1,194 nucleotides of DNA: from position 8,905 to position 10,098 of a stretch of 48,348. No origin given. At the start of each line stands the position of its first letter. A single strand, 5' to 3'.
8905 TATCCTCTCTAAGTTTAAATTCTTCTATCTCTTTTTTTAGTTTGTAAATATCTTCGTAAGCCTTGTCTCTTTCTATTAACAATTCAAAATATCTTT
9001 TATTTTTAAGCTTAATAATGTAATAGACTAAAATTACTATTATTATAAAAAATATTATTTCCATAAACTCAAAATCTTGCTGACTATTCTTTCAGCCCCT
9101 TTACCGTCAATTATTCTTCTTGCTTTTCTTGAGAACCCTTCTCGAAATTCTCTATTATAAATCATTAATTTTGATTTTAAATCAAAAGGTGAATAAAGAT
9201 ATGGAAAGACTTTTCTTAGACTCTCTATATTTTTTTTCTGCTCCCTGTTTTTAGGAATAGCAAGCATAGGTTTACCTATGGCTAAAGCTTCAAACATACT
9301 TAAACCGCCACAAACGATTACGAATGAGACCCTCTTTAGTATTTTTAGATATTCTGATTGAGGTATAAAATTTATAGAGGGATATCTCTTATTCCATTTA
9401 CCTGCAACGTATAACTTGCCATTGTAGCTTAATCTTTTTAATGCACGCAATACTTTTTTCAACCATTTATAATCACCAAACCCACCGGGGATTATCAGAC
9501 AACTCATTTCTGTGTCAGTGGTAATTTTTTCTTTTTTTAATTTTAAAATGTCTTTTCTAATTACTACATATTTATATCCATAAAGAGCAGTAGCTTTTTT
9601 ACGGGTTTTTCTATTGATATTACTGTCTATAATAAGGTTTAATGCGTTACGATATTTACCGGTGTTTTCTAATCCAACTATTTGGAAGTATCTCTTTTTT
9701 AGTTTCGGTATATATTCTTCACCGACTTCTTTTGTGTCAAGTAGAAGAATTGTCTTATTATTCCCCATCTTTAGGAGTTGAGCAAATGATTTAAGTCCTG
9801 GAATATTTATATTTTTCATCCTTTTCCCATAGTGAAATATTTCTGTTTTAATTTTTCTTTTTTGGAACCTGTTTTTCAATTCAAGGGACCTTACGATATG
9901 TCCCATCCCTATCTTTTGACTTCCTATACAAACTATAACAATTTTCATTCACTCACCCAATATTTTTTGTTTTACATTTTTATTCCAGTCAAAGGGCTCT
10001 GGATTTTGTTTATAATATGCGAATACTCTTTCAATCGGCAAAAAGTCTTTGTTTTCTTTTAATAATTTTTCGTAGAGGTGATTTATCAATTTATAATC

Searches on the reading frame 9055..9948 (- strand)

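Call 10: search_protein_families(library=pfam, proteins=[window:9055-9948:-])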
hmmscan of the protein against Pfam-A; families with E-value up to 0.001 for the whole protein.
window:9055-9948:- (297 aa): 0 families

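Call 58: search_protein_families(library=pfam, proteins=[window:9055-9948:-], max_evalue=0.01)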
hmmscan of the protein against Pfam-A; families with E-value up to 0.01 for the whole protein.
window:9055-9948:- (297 aa): 2 families
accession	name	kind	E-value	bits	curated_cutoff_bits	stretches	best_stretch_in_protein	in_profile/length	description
PF00201.24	UDPGT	-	0.0012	18.2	19.5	1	193-246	328-381/499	UDP-glucoronosyl and UDP-glucosyl transferase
PF13524.12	Glyco_trans_1_2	-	0.0045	17.4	25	1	165-239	4-87/144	Glycosyl transferase-like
